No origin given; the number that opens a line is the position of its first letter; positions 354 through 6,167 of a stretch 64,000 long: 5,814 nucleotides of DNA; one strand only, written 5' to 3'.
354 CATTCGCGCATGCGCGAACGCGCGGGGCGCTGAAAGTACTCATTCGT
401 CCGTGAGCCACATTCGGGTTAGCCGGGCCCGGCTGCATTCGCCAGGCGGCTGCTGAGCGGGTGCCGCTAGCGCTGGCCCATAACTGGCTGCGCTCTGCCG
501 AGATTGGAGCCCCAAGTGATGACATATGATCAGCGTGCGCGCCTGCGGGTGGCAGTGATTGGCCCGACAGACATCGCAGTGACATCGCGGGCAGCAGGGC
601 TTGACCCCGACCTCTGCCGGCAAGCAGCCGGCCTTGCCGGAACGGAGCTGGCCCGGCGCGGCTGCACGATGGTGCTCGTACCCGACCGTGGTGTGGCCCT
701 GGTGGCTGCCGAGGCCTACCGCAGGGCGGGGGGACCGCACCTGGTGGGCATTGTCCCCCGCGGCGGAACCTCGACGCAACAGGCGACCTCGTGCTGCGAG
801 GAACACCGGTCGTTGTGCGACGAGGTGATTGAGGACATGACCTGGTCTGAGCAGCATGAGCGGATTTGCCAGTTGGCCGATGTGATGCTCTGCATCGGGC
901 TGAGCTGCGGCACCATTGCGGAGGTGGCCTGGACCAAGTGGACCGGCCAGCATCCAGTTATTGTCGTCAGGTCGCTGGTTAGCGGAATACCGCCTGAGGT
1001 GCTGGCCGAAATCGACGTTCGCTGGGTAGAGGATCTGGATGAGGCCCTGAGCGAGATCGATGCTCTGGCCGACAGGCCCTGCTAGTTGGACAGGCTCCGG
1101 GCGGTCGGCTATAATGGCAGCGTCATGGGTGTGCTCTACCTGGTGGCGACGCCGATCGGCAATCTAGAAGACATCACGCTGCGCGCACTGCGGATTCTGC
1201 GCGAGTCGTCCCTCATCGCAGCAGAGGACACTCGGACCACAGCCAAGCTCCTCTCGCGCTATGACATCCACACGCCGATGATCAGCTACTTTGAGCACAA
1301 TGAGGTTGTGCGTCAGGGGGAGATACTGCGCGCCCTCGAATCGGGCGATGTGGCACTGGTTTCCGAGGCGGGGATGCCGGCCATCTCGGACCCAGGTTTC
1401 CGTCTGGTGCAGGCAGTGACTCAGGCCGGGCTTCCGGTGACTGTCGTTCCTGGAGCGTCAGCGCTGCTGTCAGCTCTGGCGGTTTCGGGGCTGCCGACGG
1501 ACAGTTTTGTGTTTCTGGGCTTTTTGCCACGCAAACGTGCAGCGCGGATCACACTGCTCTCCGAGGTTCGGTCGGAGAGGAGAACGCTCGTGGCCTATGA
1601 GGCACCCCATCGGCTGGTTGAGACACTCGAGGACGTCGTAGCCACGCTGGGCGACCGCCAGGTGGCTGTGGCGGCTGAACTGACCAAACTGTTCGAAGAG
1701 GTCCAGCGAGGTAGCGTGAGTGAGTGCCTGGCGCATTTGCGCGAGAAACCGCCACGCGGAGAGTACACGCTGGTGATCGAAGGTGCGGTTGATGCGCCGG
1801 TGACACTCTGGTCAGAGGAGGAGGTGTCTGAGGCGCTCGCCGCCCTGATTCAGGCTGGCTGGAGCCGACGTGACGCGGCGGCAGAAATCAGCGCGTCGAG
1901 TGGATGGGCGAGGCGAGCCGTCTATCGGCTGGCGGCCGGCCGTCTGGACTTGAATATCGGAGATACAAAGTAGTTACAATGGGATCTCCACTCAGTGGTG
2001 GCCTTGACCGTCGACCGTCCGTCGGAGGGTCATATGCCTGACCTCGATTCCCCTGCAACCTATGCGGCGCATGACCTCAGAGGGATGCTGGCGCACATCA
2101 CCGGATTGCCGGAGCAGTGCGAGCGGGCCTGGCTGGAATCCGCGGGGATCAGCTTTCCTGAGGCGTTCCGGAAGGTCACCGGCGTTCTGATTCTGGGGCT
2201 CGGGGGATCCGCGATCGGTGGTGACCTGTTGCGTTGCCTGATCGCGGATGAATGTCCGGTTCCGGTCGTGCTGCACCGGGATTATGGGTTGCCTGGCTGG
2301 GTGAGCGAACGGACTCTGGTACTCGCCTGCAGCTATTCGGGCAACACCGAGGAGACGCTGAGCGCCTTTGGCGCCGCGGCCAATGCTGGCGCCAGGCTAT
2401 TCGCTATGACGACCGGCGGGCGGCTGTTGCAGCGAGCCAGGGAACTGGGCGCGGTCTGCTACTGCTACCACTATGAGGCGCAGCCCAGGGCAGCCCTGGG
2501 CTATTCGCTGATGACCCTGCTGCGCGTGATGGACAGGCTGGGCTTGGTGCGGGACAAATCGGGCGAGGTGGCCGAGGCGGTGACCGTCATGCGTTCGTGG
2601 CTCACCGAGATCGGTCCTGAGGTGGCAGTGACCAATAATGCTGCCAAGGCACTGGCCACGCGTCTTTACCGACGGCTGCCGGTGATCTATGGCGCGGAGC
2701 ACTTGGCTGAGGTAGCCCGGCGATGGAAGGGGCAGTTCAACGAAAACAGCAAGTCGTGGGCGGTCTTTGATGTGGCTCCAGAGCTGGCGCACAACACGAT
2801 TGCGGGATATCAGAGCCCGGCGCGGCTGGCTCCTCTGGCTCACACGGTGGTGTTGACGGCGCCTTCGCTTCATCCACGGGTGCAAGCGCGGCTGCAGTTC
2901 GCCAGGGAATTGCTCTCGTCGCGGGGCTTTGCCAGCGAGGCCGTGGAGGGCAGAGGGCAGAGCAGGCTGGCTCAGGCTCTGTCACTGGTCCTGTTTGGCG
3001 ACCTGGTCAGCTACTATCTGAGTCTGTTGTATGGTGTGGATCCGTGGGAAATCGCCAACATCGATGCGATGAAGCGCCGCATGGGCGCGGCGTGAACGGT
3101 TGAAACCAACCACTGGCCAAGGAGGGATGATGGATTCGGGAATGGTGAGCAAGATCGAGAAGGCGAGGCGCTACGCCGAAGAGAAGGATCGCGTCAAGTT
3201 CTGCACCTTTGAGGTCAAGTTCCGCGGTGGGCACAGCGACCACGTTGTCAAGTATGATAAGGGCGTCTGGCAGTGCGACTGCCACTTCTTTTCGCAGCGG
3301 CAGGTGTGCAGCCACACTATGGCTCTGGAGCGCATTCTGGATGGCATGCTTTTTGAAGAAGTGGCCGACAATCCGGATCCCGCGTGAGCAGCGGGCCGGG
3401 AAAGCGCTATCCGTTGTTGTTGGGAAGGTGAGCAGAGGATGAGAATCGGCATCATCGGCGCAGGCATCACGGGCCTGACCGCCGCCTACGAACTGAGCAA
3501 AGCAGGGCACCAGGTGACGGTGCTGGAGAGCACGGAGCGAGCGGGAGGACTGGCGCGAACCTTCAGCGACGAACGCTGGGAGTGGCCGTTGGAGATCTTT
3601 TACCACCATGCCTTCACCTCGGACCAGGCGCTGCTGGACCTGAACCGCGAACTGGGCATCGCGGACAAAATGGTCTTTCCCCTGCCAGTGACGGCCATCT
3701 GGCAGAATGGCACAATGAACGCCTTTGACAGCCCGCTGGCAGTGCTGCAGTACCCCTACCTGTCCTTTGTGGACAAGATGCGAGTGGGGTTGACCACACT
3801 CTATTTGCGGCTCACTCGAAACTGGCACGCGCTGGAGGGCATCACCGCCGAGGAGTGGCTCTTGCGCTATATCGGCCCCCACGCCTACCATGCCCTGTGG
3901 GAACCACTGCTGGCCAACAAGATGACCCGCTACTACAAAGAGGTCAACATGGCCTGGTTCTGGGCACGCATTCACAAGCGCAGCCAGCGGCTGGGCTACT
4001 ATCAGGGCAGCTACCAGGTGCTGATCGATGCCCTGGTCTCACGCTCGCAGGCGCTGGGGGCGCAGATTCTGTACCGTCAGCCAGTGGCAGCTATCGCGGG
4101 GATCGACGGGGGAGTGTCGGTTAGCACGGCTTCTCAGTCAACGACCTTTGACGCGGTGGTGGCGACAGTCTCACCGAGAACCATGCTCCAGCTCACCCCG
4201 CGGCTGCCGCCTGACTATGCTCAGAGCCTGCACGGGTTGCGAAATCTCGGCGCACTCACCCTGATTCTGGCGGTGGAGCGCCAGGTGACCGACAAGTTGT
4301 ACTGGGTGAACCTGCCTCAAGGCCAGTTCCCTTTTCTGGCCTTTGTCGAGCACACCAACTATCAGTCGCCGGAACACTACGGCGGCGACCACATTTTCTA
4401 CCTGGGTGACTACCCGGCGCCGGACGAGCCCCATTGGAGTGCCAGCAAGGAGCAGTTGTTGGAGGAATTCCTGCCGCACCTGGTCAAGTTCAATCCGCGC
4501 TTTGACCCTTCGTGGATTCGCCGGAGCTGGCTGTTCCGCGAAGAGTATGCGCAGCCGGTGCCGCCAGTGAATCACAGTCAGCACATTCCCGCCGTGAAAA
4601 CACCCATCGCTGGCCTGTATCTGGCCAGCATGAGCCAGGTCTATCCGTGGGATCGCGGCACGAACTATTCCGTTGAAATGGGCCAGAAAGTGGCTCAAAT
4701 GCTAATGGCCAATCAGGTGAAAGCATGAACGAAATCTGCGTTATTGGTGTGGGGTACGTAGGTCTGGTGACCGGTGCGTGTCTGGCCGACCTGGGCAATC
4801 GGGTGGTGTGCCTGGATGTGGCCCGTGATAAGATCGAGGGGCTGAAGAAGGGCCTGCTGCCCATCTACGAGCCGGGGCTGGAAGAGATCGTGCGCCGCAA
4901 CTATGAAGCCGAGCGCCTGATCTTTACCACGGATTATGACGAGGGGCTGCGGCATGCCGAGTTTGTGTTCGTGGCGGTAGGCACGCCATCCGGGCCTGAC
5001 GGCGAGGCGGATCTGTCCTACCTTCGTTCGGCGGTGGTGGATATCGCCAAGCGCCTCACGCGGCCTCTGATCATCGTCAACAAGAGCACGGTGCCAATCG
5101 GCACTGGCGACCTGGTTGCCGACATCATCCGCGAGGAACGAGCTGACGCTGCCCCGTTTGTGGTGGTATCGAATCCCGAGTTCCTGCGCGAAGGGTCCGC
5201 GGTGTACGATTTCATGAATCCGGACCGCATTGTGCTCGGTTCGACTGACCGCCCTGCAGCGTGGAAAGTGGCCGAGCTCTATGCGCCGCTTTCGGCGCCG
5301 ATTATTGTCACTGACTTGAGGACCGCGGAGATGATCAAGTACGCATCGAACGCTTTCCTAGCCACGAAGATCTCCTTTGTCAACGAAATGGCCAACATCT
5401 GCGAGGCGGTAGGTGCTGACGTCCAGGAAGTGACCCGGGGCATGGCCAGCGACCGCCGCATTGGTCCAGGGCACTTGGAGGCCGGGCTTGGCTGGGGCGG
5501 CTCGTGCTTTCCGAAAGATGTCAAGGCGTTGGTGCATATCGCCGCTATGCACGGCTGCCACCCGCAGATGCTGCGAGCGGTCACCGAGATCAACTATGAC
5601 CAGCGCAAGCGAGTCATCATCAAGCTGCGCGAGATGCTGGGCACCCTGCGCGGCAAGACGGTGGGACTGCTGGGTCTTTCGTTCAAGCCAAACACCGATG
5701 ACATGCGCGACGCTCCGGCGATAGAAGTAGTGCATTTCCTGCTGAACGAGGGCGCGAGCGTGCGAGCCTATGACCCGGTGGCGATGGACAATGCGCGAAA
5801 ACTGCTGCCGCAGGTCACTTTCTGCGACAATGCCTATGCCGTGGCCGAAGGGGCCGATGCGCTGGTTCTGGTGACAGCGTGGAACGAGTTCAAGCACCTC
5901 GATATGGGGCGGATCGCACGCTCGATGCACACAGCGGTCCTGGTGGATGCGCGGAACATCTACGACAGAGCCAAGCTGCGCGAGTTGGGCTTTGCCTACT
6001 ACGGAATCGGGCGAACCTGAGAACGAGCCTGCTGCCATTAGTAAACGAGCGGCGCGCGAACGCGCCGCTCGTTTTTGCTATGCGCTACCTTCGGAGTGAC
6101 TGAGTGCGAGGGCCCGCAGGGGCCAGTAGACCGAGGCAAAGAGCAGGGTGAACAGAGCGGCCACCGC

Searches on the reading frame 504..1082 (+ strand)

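Call 38: search_protein_families(library=pfam, proteins=[window:504-1082:+], max_evalue=0.00001)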
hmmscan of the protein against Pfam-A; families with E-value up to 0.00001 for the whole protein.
window:504-1082:+ (193 aa): 1 family
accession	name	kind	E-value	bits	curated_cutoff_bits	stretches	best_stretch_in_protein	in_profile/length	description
PF18306.6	LDcluster4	-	5.6e-09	36.2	26.3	1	14-157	2-125/151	SLOG cluster4 family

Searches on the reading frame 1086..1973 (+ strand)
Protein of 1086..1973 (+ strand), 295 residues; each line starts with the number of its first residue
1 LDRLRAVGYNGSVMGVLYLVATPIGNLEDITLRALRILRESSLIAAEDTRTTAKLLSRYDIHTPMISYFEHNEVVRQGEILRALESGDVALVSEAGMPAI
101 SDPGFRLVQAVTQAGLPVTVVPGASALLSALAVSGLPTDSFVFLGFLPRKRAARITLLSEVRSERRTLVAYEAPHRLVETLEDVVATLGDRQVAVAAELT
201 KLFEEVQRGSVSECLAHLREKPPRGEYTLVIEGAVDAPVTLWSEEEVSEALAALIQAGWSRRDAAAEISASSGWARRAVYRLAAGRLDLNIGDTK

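Call 38: search_protein_families(library=pfam, proteins=[window:1086-1970:+], max_evalue=0.00001)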
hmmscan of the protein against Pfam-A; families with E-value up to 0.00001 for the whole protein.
window:1086-1970:+ (295 aa): 1 family
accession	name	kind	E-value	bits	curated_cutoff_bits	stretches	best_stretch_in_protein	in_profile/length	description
PF00590.25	TP_methylase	-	2.5e-34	119.5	27.8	1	17-213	2-210/212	Tetrapyrrole (Corrin/Porphyrin) Methylases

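Call 44: find_encoding_contigs(protein=window:1086-1973:+, flank=10000, max_places=3)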
Protein window:1086-1973:+ (295 aa): 5 contigs read that carry it; 3 places shown.
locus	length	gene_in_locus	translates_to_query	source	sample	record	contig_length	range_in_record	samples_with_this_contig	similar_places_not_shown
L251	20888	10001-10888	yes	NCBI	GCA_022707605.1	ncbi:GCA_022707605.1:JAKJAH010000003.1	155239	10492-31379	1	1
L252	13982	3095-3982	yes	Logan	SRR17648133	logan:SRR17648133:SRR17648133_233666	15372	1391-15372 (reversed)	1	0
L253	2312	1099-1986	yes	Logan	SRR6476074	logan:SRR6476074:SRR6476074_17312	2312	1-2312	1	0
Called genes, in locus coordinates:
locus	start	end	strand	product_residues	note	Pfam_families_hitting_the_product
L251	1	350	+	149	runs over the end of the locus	PF01257:2Fe-2S_thioredx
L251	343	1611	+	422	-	PF01512:Complex1_51K, PF10531:SLBB, PF22461:SLBB_2, PF10589:NADH_4Fe-4S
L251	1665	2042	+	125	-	PF00072:Response_reg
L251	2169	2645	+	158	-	PF01842:ACT (faint), PF13840:ACT_7, PF22468:ACT_9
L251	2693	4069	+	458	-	PF25323:6TM_PilS, PF00512:HisKA, PF02518:HATPase_c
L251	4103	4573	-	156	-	PF00027:cNMP_binding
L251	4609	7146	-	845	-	-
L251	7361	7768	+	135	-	PF14520:HHH_5 (weak), PF14229:DUF4332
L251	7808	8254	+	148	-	PF01476:LysM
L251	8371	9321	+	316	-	PF08240:ADH_N, PF16912:Glu_dehyd_C, PF00107:ADH_zinc_N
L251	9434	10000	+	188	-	PF18306:LDcluster4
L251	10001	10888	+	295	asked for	PF00590:TP_methylase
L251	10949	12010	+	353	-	PF10432:bact-PGI_C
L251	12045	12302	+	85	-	-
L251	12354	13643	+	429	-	PF00890:FAD_binding_2 (weak), PF01266:DAO, PF01593:Amino_oxidase, PF03486:HI0933_like (faint), PF13450:NAD_binding_8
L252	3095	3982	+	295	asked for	PF00590:TP_methylase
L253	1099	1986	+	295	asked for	PF00590:TP_methylase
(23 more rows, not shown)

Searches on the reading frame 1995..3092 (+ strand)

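Call 38: search_protein_families(library=pfam, proteins=[window:1995-3092:+], max_evalue=0.00001)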
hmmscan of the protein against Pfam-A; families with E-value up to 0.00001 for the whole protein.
window:1995-3092:+ (366 aa): 1 family
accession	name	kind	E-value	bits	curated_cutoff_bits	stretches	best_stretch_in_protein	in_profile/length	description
PF10432.14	bact-PGI_C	-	3.3e-46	157.4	24.5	1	214-363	2-151/151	Bacterial phospho-glucose isomerase C-terminal SIS domain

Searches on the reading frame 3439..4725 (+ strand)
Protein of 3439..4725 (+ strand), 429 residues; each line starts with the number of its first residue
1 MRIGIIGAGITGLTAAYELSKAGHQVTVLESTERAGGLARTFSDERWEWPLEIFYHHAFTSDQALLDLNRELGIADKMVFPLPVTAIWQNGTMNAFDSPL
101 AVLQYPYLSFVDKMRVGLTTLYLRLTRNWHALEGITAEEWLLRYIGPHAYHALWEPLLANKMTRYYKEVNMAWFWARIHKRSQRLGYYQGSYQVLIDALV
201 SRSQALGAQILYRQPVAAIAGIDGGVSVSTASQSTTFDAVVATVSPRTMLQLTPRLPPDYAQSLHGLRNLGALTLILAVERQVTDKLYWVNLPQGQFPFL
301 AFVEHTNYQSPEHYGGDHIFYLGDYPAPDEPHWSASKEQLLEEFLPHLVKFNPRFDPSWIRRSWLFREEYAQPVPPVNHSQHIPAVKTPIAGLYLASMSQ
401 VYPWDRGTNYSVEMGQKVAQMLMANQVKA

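Call 38: search_protein_families(library=pfam, proteins=[window:3439-4725:+], max_evalue=0.00001)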
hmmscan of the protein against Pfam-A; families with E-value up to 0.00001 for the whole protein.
window:3439-4725:+ (429 aa): 3 families
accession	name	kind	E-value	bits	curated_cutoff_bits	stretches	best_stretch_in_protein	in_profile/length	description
PF01593.30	Amino_oxidase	-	2.6e-42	146.1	19.8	1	10-419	1-439/443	Flavin containing amine oxidoreductase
PF01266.30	DAO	-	1.6e-14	54.6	27.9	1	3-36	2-35/353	FAD dependent oxidoreductase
PF13450.12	NAD_binding_8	-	1.1e-13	51.7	21.9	1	5-70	1-66/68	NAD(P)-binding Rossmann-like domain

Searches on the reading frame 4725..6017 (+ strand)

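Call 38: search_protein_families(library=pfam, proteins=[window:4725-6017:+], max_evalue=0.00001)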
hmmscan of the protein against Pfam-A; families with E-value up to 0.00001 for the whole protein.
window:4725-6017:+ (431 aa): 3 families
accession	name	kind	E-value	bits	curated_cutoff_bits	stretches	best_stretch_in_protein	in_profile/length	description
PF03721.20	UDPG_MGDP_dh_N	-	3.3e-61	206.6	27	1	3-182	2-184/187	UDP-glucose/GDP-mannose dehydrogenase family, NAD binding domain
PF00984.24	UDPG_MGDP_dh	-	5.6e-39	132.6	25.4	1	199-290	1-92/94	UDP-glucose/GDP-mannose dehydrogenase family, central domain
PF03720.21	UDPG_MGDP_dh_C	-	3.7e-34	117.6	30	1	315-415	2-103/103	UDP-glucose/GDP-mannose dehydrogenase family, UDP binding domain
